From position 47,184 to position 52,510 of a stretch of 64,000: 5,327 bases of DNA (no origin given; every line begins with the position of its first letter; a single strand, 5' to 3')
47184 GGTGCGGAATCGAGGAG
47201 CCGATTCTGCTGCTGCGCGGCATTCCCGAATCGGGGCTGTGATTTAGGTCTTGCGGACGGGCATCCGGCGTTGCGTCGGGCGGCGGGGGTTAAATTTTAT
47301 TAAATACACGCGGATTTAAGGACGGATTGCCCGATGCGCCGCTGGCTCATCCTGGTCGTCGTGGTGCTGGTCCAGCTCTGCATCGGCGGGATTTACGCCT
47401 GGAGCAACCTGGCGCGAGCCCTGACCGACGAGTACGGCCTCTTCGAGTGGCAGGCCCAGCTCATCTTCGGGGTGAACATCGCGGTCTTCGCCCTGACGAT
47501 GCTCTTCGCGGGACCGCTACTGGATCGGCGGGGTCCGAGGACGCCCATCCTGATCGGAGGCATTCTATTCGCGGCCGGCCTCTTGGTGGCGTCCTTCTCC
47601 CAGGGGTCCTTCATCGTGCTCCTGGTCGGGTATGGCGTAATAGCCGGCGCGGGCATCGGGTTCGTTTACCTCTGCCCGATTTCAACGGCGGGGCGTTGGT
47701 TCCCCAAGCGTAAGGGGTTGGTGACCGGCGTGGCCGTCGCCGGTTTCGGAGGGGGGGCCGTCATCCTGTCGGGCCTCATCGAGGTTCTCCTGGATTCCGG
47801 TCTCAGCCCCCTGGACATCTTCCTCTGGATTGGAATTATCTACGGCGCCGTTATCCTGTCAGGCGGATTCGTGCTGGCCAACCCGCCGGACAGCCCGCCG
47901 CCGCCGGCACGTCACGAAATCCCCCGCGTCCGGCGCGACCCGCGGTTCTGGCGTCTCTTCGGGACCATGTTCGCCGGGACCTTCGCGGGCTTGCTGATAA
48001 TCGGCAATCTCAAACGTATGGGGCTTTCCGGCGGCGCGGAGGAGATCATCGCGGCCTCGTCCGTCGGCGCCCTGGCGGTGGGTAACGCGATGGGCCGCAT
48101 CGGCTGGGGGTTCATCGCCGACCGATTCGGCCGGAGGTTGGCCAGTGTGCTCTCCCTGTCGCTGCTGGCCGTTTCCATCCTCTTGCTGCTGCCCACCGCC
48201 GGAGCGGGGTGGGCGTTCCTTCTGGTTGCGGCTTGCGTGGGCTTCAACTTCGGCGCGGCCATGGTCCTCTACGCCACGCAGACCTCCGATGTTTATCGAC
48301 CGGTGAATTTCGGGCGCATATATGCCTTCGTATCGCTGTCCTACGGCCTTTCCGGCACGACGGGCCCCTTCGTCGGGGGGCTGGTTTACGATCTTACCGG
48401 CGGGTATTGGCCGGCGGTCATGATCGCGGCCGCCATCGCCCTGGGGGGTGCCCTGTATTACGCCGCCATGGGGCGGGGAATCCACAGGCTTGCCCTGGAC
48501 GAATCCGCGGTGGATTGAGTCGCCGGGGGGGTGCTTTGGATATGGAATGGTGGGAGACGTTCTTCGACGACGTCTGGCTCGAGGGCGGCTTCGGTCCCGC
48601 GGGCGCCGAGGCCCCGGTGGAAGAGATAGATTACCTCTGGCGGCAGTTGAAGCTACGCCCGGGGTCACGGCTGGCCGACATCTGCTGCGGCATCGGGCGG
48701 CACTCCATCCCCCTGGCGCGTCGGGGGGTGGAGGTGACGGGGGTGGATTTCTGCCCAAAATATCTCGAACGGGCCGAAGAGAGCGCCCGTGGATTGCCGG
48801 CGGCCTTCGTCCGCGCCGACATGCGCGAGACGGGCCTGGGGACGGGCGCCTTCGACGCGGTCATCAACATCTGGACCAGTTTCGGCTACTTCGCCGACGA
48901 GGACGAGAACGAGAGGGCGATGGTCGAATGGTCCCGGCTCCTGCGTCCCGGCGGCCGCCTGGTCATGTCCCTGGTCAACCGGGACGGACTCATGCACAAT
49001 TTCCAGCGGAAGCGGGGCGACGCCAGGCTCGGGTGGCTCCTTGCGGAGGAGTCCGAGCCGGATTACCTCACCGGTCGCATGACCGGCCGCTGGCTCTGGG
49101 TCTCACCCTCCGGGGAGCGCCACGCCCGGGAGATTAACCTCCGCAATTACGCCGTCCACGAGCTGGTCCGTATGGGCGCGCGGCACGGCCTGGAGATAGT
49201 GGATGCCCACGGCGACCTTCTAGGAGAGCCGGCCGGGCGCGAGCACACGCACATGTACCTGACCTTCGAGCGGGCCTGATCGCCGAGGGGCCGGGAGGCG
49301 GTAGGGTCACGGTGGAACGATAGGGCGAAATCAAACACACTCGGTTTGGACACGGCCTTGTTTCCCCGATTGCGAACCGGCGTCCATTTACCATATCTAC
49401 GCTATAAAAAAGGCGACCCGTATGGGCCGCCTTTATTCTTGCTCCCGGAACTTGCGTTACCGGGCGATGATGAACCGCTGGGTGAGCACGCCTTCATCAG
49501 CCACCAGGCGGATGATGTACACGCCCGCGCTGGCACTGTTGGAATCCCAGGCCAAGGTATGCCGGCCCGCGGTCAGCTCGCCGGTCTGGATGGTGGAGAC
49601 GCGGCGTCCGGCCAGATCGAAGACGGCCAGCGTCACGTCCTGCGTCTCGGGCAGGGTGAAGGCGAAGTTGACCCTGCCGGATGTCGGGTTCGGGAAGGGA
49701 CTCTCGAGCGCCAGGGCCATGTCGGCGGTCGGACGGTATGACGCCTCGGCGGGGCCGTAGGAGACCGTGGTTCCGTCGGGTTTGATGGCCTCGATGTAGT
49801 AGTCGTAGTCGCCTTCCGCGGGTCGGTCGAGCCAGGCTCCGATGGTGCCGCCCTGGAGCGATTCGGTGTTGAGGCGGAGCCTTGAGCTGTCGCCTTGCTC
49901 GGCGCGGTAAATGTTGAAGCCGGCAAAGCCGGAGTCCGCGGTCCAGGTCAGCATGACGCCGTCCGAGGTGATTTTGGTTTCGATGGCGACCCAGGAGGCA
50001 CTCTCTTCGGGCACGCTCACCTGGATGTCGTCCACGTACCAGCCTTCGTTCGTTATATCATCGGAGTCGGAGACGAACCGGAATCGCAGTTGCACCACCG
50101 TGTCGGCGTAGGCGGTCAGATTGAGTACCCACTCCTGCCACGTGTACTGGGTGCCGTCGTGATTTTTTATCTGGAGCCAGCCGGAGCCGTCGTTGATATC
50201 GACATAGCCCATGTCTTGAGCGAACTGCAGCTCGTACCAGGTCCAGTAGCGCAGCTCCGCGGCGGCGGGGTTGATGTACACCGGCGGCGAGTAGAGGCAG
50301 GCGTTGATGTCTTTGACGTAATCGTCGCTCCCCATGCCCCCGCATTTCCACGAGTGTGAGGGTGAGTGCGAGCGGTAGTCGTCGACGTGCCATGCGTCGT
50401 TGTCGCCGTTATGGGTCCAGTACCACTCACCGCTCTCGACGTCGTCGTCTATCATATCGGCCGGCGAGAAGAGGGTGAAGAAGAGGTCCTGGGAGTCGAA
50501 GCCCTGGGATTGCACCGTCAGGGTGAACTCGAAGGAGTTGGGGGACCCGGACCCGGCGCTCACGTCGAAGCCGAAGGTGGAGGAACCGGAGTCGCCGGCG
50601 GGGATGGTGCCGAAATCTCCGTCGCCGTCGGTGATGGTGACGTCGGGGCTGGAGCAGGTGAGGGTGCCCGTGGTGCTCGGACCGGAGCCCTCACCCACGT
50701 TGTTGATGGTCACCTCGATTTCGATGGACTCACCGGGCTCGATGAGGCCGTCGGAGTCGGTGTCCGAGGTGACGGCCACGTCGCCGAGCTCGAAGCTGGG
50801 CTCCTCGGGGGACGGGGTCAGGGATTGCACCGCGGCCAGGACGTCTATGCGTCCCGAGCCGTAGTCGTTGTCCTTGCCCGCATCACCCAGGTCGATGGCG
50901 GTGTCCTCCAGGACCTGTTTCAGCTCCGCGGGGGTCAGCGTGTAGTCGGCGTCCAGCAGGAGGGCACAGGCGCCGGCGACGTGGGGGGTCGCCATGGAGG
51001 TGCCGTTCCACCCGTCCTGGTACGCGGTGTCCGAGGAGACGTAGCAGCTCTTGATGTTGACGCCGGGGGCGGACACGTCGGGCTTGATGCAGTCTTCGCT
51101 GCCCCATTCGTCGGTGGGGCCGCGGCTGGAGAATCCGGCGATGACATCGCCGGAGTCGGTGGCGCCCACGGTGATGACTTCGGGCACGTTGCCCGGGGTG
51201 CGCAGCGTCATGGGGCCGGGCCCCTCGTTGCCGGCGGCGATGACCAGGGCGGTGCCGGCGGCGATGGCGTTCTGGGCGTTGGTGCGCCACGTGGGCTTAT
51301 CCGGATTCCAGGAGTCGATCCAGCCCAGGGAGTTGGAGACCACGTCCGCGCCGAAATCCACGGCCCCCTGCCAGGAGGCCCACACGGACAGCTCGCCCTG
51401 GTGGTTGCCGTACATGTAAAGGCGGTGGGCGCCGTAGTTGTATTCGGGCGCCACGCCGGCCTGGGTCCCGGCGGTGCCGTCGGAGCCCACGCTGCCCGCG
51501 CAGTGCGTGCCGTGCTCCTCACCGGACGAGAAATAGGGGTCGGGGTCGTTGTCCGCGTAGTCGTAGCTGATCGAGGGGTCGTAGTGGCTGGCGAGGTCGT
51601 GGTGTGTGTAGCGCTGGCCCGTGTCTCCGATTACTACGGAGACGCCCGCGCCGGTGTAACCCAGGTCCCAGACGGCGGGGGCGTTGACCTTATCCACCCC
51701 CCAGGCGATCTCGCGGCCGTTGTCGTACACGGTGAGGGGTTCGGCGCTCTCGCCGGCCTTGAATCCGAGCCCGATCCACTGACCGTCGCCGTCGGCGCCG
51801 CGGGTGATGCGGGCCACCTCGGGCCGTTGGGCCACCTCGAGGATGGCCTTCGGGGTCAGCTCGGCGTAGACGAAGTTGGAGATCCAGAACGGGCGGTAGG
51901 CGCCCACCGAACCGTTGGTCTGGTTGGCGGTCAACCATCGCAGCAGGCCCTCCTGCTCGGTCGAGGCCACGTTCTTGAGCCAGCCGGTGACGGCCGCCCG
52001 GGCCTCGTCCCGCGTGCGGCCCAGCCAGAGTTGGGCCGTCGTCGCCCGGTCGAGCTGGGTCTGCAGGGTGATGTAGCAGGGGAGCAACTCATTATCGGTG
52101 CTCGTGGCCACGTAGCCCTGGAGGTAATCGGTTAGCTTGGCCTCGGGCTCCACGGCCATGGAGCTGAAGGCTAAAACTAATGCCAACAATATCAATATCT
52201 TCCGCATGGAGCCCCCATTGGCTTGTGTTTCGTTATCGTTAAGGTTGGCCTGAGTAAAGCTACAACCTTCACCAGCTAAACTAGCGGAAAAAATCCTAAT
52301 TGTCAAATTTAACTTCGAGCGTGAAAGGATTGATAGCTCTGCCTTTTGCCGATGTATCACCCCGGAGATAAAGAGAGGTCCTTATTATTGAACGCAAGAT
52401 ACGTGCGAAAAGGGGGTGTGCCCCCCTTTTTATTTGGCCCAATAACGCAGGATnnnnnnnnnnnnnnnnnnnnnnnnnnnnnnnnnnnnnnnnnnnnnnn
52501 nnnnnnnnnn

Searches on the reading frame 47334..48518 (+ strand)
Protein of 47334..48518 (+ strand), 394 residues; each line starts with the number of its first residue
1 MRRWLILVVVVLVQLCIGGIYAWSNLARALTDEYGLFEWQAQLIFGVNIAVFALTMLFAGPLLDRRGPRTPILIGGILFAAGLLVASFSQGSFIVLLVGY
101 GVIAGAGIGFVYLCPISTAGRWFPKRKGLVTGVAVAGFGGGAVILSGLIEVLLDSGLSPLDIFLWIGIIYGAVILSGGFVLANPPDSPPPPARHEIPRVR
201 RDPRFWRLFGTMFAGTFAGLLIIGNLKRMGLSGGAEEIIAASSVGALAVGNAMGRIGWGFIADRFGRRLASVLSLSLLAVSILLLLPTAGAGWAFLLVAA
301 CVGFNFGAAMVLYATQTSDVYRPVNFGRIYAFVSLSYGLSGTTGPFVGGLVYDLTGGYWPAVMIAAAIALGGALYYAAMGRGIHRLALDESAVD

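Call 3: search_protein_families(library=pfam, proteins=[window:47334-48518:+], max_evalue=1)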
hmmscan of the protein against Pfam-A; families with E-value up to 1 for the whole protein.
window:47334-48518:+ (394 aa): 6 families
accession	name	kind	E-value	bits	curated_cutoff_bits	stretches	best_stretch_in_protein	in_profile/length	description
PF07690.21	MFS_1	-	4.3e-35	121.7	33.4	2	22-255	15-260/347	Major Facilitator Superfamily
PF06779.20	MFS_4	-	4.8e-11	43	26.3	1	64-370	57-357/364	Uncharacterised MFS-type transporter YbfB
PF00083.30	Sugar_tr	-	0.0003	20.2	22.3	2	40-115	47-124/452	Sugar (and other) transporter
PF13347.12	MFS_2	-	0.00034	19.7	27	1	184-315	205-337/427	MFS/sugar transport protein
PF12832.13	MFS_1_like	-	0.13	11.7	25.2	1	258-355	54-365/373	MFS_1 like family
PF20237.3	DUF6594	-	0.72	10.2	30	0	263-316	171-221/238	Family of unknown function (DUF6594)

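Call 4: search_protein_families(library=ncbifam, proteins=[window:47334-48518:+], max_evalue=1)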
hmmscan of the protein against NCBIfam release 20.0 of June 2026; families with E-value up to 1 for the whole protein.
window:47334-48518:+ (394 aa): 23 families
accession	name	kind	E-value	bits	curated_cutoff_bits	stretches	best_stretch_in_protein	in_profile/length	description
NF049980.1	SfMCT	equivalog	9.3e-87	291.1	320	1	3-368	1-378/378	L-lactate MFS transporter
TIGR00890.1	2A0111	subfamily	4.4e-58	197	374.85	1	2-370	1-372/377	oxalate/formate antiport family MFS transporter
TIGR04259.1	oxa_formateAnti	equivalog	1.8e-36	125.9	335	1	3-369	1-380/405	oxalate/formate MFS antiporter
TIGR00710.1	efflux_Bcr_CflA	subfamily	1.9e-10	40.7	200.9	2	243-363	45-162/385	Bcr/CflA family efflux MFS transporter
TIGR00892.1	2A0113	subfamily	7e-09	34.9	586.1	1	53-155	68-169/455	monocarboxylate transporter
NF008654.0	PRK11652.1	equivalog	5.7e-08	32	479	2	15-110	22-113/397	multidrug efflux MFS transporter EmrD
TIGR00886.1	2A0108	subfamily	1.1e-07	31.3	311.7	2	20-143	17-141/368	NarK family nitrate/nitrite MFS transporter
TIGR00880.1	2_A_01_02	superfamily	1.5e-07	31.6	131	2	248-372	8-131/141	multidrug resistance protein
NF008314.0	PRK11102.1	equivalog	3.4e-07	29.9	303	2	245-355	52-161/396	Bcr/CflA family multidrug efflux MFS transporter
NF008270.1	PRK11043.1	equivalog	2e-06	27.2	430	2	239-365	41-164/382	purine nucleoside transporter PunC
NF053813.1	MFS_TcaB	equivalog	5e-06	25.5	475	2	244-365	47-165/396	putative multidrug effflux MFS transporter TcaB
TIGR00895.1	2A0115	subfamily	6.6e-06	25.3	418.55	2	240-323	287-369/398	aromatic acid/H+ symport family MFS transporter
NF007782.0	PRK10473.1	subfamily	8.6e-05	21.7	417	1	2-113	2-110/394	MdtL family multidrug efflux MFS transporter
NF038246.1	bile_salt_MFS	equivalog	0.00015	20.8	400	2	246-369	271-396/408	conjugated bile salt MFS transporter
TIGR00891.1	2A0112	subfamily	0.00073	18.7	552.9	2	30-170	38-177/405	sialate:H+ symport family MFS transporter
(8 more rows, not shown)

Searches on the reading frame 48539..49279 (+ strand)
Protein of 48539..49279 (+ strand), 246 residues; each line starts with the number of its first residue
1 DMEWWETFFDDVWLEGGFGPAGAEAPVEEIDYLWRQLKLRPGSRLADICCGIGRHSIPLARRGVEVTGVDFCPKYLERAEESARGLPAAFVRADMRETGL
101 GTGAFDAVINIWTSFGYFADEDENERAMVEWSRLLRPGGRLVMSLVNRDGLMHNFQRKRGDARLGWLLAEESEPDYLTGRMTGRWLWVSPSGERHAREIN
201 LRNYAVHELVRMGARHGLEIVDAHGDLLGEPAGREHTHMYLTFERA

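Call 3: search_protein_families(library=pfam, proteins=[window:48539-49279:+], max_evalue=1)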
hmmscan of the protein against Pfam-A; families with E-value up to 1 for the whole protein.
window:48539-49279:+ (246 aa): 9 families
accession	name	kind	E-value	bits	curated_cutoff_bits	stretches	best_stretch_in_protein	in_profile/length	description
PF13649.12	Methyltransf_25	-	1e-18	68.2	27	1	47-139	3-97/97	Methyltransferase domain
PF08241.18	Methyltransf_11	-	1e-16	61.7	21.2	1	47-143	2-95/95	Methyltransferase domain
PF13847.12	Methyltransf_31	-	1.1e-10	41.7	27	1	41-150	3-117/145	Methyltransferase domain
PF08242.18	Methyltransf_12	-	4.9e-08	34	30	1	47-141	2-98/98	Methyltransferase domain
PF13489.12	Methyltransf_23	-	5.5e-08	33.2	27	1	31-221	14-162/164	Methyltransferase domain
PF01209.24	Ubie_methyltran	-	4.5e-05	23.3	20.1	1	38-143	44-151/233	ubiE/COQ5 methyltransferase family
PF02353.26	CMAS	-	8.8e-05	22.4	27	1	24-82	45-104/273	Mycolic acid cyclopropane synthetase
PF05724.17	TPMT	-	0.076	13.1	26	1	30-88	26-84/218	Thiopurine S-methyltransferase (TPMT)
PF03848.20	TehB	-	0.24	11.2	20.4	1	40-71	30-60/193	Tellurite resistance protein TehB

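Call 4: search_protein_families(library=ncbifam, proteins=[window:48539-49279:+], max_evalue=1)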
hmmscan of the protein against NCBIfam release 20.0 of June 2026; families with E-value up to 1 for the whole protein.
window:48539-49279:+ (246 aa): 43 families (the best 25 are shown)
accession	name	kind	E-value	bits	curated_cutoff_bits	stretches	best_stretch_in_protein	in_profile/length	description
NF041820.1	daptide_MTase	equivalog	1.9e-13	50.5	175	1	28-153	24-152/243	daptide-type RiPP biosynthesis methyltransferase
NF051855.1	GlySarMtaseBact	equivalog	1.3e-12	47.9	350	1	29-154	41-169/259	glycine/sarcosine N-methyltransferase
NF045667.1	MTase_DVU1556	equivalog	1.5e-12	47.4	155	1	35-146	16-122/213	DVU_1556 family methyltransferase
NF043040.1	corrin_prot_MT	hypoth_equivalog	4.8e-11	42.5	180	1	40-143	40-147/216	corrinoid protein-associated methyltransferase CpaM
TIGR01934.1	MenG_MenH_UbiE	subfamily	2.9e-10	39.8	158.35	1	35-143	33-141/223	ubiquinone/menaquinone biosynthesis methyltransferase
NF001244.0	PRK00216.1-5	equivalog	3.5e-09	36.3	216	1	35-143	42-153/236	bifunctional demethylmenaquinone methyltransferase/2-methoxy-6-polyprenyl-1,4-benzoquinol methylase UbiE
NF001241.0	PRK00216.1-2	equivalog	3.8e-09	36.5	327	1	35-144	45-148/231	demethylmenaquinone methyltransferase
TIGR01983.1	UbiG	equivalog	5.1e-09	35.8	102.95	1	42-150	50-158/228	bifunctional 2-polyprenyl-6-hydroxyphenol methylase/3-demethylubiquinol 3-O-methyltransferase UbiG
TIGR02021.1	BchM-ChlM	equivalog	2.9e-08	33.4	158.9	1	39-122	52-135/218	magnesium protoporphyrin IX methyltransferase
NF045825.1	FAmtase_mtf2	equivalog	5.5e-08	32.3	400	1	42-170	59-185/248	fatty-acid O-methyltransferase Mtf2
NF008686.0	PRK11705.1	equivalog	6e-08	32.1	400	1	25-111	151-235/383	cyclopropane fatty acyl phospholipid synthase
NF041537.1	ArsM_AhpD_UU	exception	1.7e-07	30.3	510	1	39-144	74-181/345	arsenite methyltransferase/AhpD domain selenoprotein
NF007610.0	PRK10258.1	equivalog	9.2e-07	28.4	342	1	31-151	32-146/251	malonyl-ACP O-methyltransferase BioC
NF047649.1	MTase_UXPK_star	exception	1e-06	28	460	1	38-144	74-182/283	methyltransferase/UXPK-star double selenoprotein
NF009639.0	PRK13168.1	equivalog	2.2e-06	26.8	458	1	36-84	295-343/446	23S rRNA (uracil(1939)-C(5))-methyltransferase RlmD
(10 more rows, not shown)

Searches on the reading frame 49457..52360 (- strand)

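Call 3: search_protein_families(library=pfam, proteins=[window:49457-52360:-], max_evalue=1)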
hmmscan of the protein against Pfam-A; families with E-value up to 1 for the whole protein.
window:49457-52360:- (967 aa): 6 families
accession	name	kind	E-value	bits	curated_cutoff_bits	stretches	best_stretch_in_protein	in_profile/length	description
PF00082.27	Peptidase_S8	-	4.5e-50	171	21.8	1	237-503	1-288/288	Subtilase family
PF18962.6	Por_Secre_tail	-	8.5e-09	36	27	1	889-965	2-75/75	Secretion system C-terminal sorting domain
PF13860.13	FlgD_ig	-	1.1e-08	35.4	27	1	896-955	11-76/79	FlgD Ig-like domain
PF20773.4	InhA-like_MAM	-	6.7e-05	22.9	26.9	1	736-784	118-165/191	Immune inhibitor A-like, MAM domain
PF07705.17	CARDB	-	0.039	14.6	22.7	1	537-579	12-50/101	CARDB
PF25560.1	DUF7932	-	0.24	12.2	27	1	532-564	10-44/130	Domain of unknown function (DUF7932)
